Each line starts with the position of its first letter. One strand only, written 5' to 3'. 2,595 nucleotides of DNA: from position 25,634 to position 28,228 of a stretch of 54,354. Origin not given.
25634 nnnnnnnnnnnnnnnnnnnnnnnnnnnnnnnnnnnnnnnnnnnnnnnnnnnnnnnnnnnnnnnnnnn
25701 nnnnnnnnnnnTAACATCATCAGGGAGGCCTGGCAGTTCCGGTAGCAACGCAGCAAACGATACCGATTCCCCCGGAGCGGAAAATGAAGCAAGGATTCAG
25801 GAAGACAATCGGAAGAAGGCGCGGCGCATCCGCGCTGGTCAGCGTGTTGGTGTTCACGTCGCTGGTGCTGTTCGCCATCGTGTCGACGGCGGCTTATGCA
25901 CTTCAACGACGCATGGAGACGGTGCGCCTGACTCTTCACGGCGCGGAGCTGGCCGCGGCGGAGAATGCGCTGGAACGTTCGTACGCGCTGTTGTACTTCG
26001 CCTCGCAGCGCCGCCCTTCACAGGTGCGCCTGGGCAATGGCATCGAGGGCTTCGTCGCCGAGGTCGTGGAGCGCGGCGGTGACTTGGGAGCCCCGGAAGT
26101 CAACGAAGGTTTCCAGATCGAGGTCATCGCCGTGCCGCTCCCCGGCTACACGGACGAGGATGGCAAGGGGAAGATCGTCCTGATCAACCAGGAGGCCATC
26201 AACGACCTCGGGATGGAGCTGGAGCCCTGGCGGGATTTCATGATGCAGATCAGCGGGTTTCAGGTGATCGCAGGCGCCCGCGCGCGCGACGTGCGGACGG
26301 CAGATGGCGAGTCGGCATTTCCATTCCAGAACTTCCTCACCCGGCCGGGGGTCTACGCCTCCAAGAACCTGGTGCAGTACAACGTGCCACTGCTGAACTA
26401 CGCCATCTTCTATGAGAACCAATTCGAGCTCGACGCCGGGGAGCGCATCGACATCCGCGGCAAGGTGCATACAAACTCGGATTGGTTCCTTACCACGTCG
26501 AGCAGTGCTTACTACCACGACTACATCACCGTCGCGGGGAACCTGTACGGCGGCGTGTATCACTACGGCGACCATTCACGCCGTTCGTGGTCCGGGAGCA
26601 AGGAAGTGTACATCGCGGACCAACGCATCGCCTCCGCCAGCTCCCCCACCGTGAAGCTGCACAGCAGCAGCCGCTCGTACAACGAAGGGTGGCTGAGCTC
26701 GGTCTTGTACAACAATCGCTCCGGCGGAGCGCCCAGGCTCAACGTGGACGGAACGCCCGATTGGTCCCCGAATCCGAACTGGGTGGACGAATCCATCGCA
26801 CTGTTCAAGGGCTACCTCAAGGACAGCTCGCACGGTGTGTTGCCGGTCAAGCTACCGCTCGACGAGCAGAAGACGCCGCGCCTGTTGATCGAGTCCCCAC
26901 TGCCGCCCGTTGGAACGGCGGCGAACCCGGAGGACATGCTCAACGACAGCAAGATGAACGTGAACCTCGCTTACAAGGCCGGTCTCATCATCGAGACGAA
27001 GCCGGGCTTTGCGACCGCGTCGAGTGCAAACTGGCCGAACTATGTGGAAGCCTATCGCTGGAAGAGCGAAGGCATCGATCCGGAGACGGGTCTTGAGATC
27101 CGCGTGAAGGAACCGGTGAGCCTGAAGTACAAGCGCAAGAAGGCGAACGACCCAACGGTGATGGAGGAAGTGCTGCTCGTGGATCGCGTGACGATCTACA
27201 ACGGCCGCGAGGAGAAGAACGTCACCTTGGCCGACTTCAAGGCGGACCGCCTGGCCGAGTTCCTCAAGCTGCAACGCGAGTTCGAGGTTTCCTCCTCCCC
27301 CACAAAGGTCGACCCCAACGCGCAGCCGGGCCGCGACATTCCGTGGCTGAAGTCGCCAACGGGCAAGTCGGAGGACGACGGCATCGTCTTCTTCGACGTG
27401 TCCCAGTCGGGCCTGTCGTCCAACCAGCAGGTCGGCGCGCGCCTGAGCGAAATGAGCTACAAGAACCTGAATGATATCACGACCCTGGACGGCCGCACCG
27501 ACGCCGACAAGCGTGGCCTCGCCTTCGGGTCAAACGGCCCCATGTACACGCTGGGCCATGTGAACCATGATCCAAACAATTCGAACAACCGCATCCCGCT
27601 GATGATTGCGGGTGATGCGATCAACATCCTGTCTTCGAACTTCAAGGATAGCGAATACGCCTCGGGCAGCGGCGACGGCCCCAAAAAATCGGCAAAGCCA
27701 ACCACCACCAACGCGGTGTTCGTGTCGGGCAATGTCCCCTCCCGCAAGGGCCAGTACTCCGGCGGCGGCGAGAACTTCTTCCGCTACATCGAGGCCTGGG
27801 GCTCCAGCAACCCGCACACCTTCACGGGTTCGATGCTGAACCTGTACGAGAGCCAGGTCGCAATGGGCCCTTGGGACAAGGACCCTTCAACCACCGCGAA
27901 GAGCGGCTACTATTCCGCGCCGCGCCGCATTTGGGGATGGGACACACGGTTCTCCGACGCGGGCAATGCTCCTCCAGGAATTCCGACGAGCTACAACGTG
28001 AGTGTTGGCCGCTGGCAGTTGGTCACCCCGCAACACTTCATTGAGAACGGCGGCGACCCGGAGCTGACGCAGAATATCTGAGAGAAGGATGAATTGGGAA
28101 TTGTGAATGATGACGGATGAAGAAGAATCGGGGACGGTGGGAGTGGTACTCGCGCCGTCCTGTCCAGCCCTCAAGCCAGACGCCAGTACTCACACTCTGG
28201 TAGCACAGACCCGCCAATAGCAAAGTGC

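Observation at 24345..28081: Orphan GspI/J/K-like pseudopilin triad with a giant (765 aa) K-like subunit and no assembly machinery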

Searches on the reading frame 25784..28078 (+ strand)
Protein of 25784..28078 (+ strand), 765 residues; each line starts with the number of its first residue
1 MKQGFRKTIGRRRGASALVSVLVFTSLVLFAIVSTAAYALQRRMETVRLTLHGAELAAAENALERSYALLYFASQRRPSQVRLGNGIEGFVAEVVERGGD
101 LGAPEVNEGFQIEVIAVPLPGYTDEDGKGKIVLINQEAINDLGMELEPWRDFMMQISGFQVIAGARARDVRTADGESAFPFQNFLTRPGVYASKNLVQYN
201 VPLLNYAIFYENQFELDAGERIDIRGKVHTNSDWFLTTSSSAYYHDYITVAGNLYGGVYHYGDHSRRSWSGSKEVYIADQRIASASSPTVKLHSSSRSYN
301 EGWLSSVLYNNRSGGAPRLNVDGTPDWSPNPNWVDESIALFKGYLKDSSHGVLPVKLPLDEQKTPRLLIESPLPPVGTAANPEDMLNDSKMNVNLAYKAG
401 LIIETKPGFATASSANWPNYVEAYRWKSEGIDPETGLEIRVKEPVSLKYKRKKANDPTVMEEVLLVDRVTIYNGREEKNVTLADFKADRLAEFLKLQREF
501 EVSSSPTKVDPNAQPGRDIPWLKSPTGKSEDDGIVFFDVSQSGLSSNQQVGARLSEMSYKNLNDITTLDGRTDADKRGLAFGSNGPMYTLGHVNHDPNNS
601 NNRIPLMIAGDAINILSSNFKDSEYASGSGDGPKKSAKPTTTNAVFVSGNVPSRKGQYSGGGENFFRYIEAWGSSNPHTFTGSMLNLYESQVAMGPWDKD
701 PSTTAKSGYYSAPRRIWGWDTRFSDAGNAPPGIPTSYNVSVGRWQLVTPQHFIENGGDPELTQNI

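Call 3: search_protein_families(library=pfam, proteins=[window:25784-28078:+], max_evalue=1)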
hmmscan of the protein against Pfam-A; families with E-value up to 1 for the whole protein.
window:25784-28078:+ (765 aa): 0 families

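Call 4: search_protein_families(library=ncbifam, proteins=[window:25784-28078:+], max_evalue=1)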
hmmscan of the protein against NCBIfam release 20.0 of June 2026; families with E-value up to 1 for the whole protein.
window:25784-28078:+ (765 aa): 1 family
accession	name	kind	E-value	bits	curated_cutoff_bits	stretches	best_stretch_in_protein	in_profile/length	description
NF038301.1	EPS_HpsA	equivalog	1.5e-17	62.6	400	2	636-721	1333-1440/1503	hormogonium polysaccharide biosynthesis protein HpsA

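Call 11: find_homologous_proteins(query=window:25784-28078:+, max_evalue=0.001)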
Query window:25784-28078:+ (765 aa): 19 proteins with E <= 0.001 among 8000 candidates.
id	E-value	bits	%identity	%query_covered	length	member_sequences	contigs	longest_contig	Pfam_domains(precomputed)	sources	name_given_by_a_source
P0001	0.0e+0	1352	76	100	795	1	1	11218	-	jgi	jgi:hypothetical protein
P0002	0.0e+0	1014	61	100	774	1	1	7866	-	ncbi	-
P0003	5.7e-157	543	41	97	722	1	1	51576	-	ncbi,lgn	-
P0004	1.9e-155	538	41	98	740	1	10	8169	-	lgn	-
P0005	9.2e-151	522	40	98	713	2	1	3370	-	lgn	-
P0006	1.2e-138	482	39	98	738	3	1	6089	-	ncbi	-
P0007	1.3e-138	482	37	97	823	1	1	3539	-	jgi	-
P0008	3.3e-134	467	37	99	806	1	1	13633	-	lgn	-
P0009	2.8e-133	464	38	96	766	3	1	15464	-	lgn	-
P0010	1.7e-132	462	38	98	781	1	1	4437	-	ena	-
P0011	1.9e-132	462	36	98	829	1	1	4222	-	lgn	-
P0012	6.7e-132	460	37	98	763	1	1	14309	-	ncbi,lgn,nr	ncbi:MAG: hypothetical protein PWP23_3310 [Candidatus Sumerlaeota bacterium]|nr:hypothetical protein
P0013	2.9e-129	451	39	98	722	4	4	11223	-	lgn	-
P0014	1.1e-76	277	32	95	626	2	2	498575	-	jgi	jgi:hypothetical protein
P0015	3.6e-76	275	32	96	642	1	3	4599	-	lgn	-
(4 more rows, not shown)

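Call 13: find_related_loci(query=A1, collection=genome_contigs, flank=10000)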
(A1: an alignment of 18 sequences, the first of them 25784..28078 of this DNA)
Query A1 (765 aa) in genome_contigs; peptide patterns used: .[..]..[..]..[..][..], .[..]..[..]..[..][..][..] (x = any residue, [..] = any of these).
72 stretches matched a pattern; 51 encode a relative of the query (tblastn E <= 1e-3); 51 distinct loci.
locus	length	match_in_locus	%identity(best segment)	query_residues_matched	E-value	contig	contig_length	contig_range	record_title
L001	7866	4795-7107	61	1-764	0e+0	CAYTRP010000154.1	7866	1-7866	MAG TPA_asm: uncultured Candidatus Sumerlaeota bacterium isolate SRP344714_co2_121 genome assembly, contig: NODE_24470_l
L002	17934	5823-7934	41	13-757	2e-163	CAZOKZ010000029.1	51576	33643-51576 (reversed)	MAG TPA_asm: uncultured Candidatus Sumerlaeota bacterium isolate SRP304446_co1_162 genome assembly, contig: NODE_419_len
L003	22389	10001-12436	36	9-752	6e-139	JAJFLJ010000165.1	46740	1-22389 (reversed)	MAG: Candidatus Sumerlaeota bacterium isolate OFTM212 OFTM212_164, whole genome shotgun sequence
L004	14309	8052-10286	37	7-753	1e-138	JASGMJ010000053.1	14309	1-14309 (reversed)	MAG: Candidatus Sumerlaeota bacterium isolate DJKA124_ANT21_bin.23 scaffold_1316, whole genome shotgun sequence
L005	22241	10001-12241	38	7-753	1e-137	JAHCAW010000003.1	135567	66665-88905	MAG: Candidatus Sumerlaeia bacterium isolate ACE_SUM1 SUM1_3, whole genome shotgun sequence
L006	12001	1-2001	38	176-757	4e-124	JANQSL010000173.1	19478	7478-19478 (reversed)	MAG: Candidatus Sumerlaeia bacterium isolate IP29b_bin.95 k99_1635791, whole genome shotgun sequence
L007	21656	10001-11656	34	132-741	3e-90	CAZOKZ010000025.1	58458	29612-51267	MAG TPA_asm: uncultured Candidatus Sumerlaeota bacterium isolate SRP304446_co1_162 genome assembly, contig: NODE_320_len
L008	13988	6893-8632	26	11-748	7e-51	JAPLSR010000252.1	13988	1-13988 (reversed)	MAG: Candidatus Sumerlaeota bacterium isolate LacPavin_0920_SED5_MAG_50_10 LacPavin_0920_SED5_scaffold_1526485, whole ge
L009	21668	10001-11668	28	39-752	1e-48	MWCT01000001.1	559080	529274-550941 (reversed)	MAG: candidate division BRC1 bacterium ADurb.Bin183 BWY12_contig000001, whole genome shotgun sequence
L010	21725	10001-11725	25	13-747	3e-37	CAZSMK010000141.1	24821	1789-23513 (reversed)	MAG TPA_asm: uncultured Candidatus Sumerlaeota bacterium isolate SRP067234_co1_16 genome assembly, contig: k99_143271, w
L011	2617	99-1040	30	333-747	3e-34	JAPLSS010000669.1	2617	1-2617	MAG: Candidatus Sumerlaeota bacterium isolate LacPavin_0920_SED5_MAG_64_9 LacPavin_0920_SED5_scaffold_395955, whole geno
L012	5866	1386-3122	41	11-747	6e-28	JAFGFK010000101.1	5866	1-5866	MAG: Candidatus Sumerlaeota bacterium isolate Zod_Metabat.1312 k87_2336174, whole genome shotgun sequence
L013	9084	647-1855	24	186-734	5e-26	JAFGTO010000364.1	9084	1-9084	MAG: Candidatus Glassbacteria bacterium isolate Zod_Metabat.976 k87_6942161, whole genome shotgun sequence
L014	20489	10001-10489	36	578-737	5e-19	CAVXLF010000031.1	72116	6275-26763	MAG: uncultured Verrucomicrobiae bacterium isolate MFD04780.bin.2.37 genome assembly, contig: contig_9116, whole genome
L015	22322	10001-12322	31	201-747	3e-18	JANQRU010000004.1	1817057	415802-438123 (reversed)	MAG: Pyrinomonadaceae bacterium isolate IP29b_bin.76 k99_1590713, whole genome shotgun sequence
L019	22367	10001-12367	30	201-747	1e-13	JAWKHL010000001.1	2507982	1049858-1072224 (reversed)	MAG: Pyrinomonadaceae bacterium isolate BC1.148 BC1.148.fa-1, whole genome shotgun sequence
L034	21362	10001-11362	40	201-734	1e-7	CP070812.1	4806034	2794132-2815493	MAG: Gemmatimonadota bacterium isolate bin1194 chromosome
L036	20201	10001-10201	32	201-266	3e-7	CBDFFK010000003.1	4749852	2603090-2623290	MAG: Chamaesiphon sp. isolate 33e573d0-c533-4063-b374-80d78a75e3c2 genome assembly, contig: contig_3, whole genome shotg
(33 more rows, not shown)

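Call 14: find_encoding_contigs(protein=P0014, flank=10000, max_places=2)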
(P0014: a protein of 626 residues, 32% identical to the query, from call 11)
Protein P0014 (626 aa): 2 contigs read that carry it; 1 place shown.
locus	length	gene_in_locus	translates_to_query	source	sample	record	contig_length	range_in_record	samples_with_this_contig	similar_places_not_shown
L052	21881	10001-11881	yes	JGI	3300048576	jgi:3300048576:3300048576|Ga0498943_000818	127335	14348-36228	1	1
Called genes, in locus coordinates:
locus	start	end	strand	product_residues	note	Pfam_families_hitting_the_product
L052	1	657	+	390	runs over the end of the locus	PF00669:Flagellin_N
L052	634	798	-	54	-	-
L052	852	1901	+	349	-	PF01073:3Beta_HSD, PF01370:Epimerase, PF02719:Polysacc_synt_2, PF04321:RmlD_sub_bind, PF05368:NmrA, PF07993:NAD_binding_4, PF13460:NAD_binding_10, PF16363:GDP_Man_Dehyd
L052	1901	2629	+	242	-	PF00483:NTP_transferase, PF12804:NTP_transf_3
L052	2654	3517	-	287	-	PF06283:ThuA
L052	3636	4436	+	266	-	-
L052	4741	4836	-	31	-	-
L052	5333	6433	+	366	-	PF01145:Band_7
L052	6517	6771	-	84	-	-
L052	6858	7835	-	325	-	PF00248:Aldo_ket_red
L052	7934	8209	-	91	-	-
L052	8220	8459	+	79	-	-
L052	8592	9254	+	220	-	PF07963:N_methyl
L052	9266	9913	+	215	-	-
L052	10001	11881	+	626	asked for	-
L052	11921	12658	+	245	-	PF00625:Guanylate_kin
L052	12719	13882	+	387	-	PF12704:MacB_PCD, PF02687:FtsX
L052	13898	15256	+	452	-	PF25917:BSH_RND, PF25973:BSH_CzcB, PF25984:BSH_YknX (faint), PF25881:HH_YBHG, PF25876:HH_MFP_RND (weak), PF25954:Beta-barrel_RND_2, PF25975:CzcB_C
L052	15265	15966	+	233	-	PF13481:AAA_25 (faint), PF00005:ABC_tran, PF13304:AAA_21 (faint)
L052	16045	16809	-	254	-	PF00121:TIM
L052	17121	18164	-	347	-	PF00044:Gp_dh_N, PF02800:Gp_dh_C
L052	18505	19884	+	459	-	PF14821:Thr_synth_N, PF00291:PALP, PF24857:THR4_C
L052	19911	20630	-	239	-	PF04337:DUF480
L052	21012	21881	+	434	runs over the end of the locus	PF01210:NAD_Gly3P_dh_N (faint), PF03721:UDPG_MGDP_dh_N, PF03807:F420_oxidored (faint), PF00984:UDPG_MGDP_dh, PF03720:UDPG_MGDP_dh_C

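Call 15: find_encoding_contigs(protein=P0003, flank=10000, max_places=2)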
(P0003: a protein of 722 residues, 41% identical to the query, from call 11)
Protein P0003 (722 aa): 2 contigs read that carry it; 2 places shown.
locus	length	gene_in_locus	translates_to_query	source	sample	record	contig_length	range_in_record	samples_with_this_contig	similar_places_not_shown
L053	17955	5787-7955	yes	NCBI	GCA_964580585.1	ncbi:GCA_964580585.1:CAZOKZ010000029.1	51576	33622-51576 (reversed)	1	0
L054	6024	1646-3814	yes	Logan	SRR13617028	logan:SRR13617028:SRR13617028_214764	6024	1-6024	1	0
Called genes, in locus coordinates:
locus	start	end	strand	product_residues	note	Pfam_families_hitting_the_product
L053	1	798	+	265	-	?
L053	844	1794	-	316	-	PF00493:MCM (weak), PF20030:bpMoxR, PF00004:AAA (weak), PF07726:AAA_3, PF07728:AAA_5, PF17863:AAA_lid_2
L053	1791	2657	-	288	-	-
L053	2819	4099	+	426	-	PF00278:Orn_DAP_Arg_deC, PF01168:Ala_racemase_N, PF02784:Orn_Arg_deC_N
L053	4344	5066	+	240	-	PF07963:N_methyl (weak)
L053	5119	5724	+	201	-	-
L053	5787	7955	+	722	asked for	-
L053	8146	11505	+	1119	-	PF01055:Glyco_hydro_31_2nd, PF21365:Glyco_hydro_31_3rd, PF17137:DUF5110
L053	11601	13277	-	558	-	PF09992:NAGPA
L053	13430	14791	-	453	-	-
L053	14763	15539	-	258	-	PF00731:AIRC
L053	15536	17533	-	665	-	PF13429:TPR_15 (faint), PF13432:TPR_16 (faint), PF00515:TPR_1 (faint), PF07719:TPR_2 (faint), PF13181:TPR_8 (faint), PF13374:TPR_10 (faint), PF13428:TPR_14 (faint), PF13424:TPR_12 (weak), +7 more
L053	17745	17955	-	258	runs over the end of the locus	PF23441:SDR, PF00106:adh_short, PF01370:Epimerase (weak), PF03435:Sacchrp_dh_NADP (faint), PF08659:KR, PF13561:adh_short_C2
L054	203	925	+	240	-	PF07963:N_methyl (weak)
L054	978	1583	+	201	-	-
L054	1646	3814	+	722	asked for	-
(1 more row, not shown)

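Call 25: search_solved_structures(query=A1, max_evalue=10, show_alignments=2)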
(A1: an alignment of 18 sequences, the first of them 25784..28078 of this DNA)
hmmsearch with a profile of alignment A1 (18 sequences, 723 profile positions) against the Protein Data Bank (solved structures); distinct sequences matched with E-value up to 10: 0.

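Call 32: predict_structure(alignment_id=A1)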
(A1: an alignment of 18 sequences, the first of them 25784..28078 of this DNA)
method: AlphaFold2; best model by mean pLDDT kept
length: 765 residues; sequences in the alignment: 18
mean_pLDDT: 80.0   pTM: 0.78
mean pLDDT of the five models: 80.0, 78.7, 75.9, 73.4, 71.4
residues with pLDDT >= 90: 199; 70-90: 416; 50-70: 115; < 50: 35
segments of 3 or more residues with pLDDT < 50: 1-15, 81-83, 98-106, 701-706
pLDDT, mean of each block of 10 residues (from residue 1): 36 53 76 72 77 85 81 67 54 54 52 82 76 86 79 80 80 64 70 86 82 83 89 87 90 89 73 86 71 85 88 70 85 92 90 79 84 87 85 90 94 93 90 82 88 84 93 86 95 87 69 61 78 93 90 95 88 68 96 90 90 92 81 80 92 72 80 89 89 68 51 85 72 75 83 82 62
secondary structure, 60 per line:
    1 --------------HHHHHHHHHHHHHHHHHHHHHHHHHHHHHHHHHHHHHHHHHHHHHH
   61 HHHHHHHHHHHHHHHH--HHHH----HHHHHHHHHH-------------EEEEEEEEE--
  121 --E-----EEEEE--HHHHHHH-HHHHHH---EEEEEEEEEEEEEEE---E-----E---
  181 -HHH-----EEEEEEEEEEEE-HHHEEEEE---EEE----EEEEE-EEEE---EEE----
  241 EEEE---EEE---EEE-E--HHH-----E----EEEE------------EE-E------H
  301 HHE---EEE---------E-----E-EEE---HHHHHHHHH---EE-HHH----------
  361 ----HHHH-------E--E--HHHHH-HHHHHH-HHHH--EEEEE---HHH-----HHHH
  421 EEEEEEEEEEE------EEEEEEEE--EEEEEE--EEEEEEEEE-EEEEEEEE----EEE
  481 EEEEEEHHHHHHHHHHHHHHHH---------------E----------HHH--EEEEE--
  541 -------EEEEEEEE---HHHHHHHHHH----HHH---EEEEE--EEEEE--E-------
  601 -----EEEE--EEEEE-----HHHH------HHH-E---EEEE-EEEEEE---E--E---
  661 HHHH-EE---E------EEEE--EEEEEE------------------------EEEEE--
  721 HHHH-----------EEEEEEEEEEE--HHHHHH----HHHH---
elements in order (helices of 4 or more, strands of 3 or more residues): H15-76 H79-82 H87-96 E110-118 E129-133 H136-142 H144-149 E153-167 E190-201 E206-210 E214-216 E221-225 E227-230 E234-236 E241-244 E248-250 E254-256 E274-277 E307-309 E327-329 H333-341 H365-368 H382-386 H388-393 H395-398 E401-405 H417-420 E421-431 E438-445 E448-453 E456-464 E466-473 E478-486 H487-502 E534-538 E548-555 H559-568 E579-583 E586-590 E606-609 E612-616 H622-625 E640-643 E645-650 H661-664 E678-681 E684-689 E714-718 H721-724 E736-746 H749-754 H759-762

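Call 36: fold_search(model_id=the predicted structure, library=pdb)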
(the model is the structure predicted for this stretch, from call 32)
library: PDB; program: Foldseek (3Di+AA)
matches with E <= 10: 123; with E <= 0.001: 2
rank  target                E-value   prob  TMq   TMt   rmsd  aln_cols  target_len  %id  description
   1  6qvi_A                3.3e-06  0.98  0.20  0.27  16.4       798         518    8  Crystal structure of competence-associated pilin ComZ from Thermus thermophilus (released 2019-05-29)
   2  6qvi_B                5.6e-05  0.89  0.19  0.26  17.3       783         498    9  Crystal structure of competence-associated pilin ComZ from Thermus thermophilus (released 2019-05-29)
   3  5i7k_A                7.2e-01  0.04  0.06  0.16  17.7       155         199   10  Crystal Structure of Human SPLUNC1 Dolphin Mutant D1 (G58A, S61A, G62E, G63D, G66D, I67T) (released 2016-05-18)
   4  4kgh_B                8.6e-01  0.04  0.06  0.16  17.3       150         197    9  Crystal Structure of human splunc1 lacking the secretion signal sequence (released 2013-09-25)
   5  8s9l_A                1.0e+00  0.02  0.04  0.09  20.8       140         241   10  Structure of monomeric FAM111A SPD V347D Mutant (released 2024-03-20)
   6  8abu_C                1.1e+00  0.06  0.07  0.17  19.6       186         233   13  Crystal structure of NaLdpA mutant H97Q in complex with erythro-DGPD (released 2023-02-01)
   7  4uv2_A                1.1e+00  0.06  0.07  0.17  14.7       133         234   10  Structure of the curli transport lipoprotein CsgG in a non-lipidated, pre-pore conformation (released 2014-09-24)
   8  4uv2_E                1.1e+00  0.05  0.06  0.16  14.9       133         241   11  Structure of the curli transport lipoprotein CsgG in a non-lipidated, pre-pore conformation (released 2014-09-24)
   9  3rob_A                1.2e+00  0.07  0.06  0.24  14.6       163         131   13  The crystal structure of a conserved protein from Planctomyces limnophilus DSM 3776 (released 2011-05-11)
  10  8eos_C                1.2e+00  0.05  0.07  0.05  23.0       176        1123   12  M. tuberculosis RNAP elongation complex with NusG and CMPCPP (released 2023-02-01)
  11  5i7j_A                1.3e+00  0.04  0.06  0.18  17.3       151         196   14  Crystal Structure of Human SPLUNC1 Disulfide Mutant M3 (I76C, V214C) (released 2016-05-18)
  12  4uv2_G                1.4e+00  0.04  0.06  0.16  15.9       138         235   14  Structure of the curli transport lipoprotein CsgG in a non-lipidated, pre-pore conformation (released 2014-09-24)
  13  8abu_B                1.6e+00  0.05  0.07  0.16  19.5       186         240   13  Crystal structure of NaLdpA mutant H97Q in complex with erythro-DGPD (released 2023-02-01)
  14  4uv2_F                1.6e+00  0.04  0.06  0.17  14.8       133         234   10  Structure of the curli transport lipoprotein CsgG in a non-lipidated, pre-pore conformation (released 2014-09-24)
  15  4uv2_I                1.6e+00  0.03  0.06  0.16  15.3       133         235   12  Structure of the curli transport lipoprotein CsgG in a non-lipidated, pre-pore conformation (released 2014-09-24)
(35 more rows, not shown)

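Call 37: find_encoding_contigs(protein=P0001, flank=10000, max_places=1)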
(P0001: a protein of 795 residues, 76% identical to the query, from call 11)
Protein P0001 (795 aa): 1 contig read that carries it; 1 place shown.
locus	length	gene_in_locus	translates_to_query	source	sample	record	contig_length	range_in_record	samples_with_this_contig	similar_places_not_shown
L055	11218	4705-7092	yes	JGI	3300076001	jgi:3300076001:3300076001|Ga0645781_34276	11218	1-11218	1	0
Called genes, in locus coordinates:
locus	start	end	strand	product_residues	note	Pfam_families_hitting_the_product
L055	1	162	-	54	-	?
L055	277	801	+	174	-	PF12867:DinB_2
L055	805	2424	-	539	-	-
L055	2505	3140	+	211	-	PF03193:RsgA_GTPase (faint), PF01926:MMR_HSR1, PF02421:FeoB_N (weak)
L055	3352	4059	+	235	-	-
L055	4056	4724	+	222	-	-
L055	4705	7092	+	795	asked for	-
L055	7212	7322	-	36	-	PF08213:COX24_C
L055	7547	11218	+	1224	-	?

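Call 38: find_encoding_contigs(protein=P0009, flank=10000, max_places=1)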
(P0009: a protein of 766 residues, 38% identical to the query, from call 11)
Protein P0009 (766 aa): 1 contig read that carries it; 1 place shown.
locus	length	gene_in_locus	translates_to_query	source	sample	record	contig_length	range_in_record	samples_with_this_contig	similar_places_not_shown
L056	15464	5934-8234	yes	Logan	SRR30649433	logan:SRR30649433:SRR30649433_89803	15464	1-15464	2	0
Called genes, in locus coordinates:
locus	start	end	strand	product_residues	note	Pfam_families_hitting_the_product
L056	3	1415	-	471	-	?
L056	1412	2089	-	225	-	PF01168:Ala_racemase_N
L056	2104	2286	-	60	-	-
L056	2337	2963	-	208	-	-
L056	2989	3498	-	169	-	-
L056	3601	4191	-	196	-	PF09936:Methyltrn_RNA_4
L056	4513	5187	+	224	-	-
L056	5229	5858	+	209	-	-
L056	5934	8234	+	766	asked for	-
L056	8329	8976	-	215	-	PF13489:Methyltransf_23, PF05175:MTS (weak), PF03848:TehB, PF07021:MetW (weak), PF13847:Methyltransf_31, PF08241:Methyltransf_11, PF08242:Methyltransf_12, PF13649:Methyltransf_25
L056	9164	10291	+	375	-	PF01344:Kelch_1 (faint)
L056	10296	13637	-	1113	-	PF00211:Guanylate_cyc (weak), PF13191:AAA_16, PF13176:TPR_7 (faint), PF07719:TPR_2 (faint), PF00515:TPR_1 (faint), PF13181:TPR_8 (faint), PF13432:TPR_16, PF13424:TPR_12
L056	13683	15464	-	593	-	?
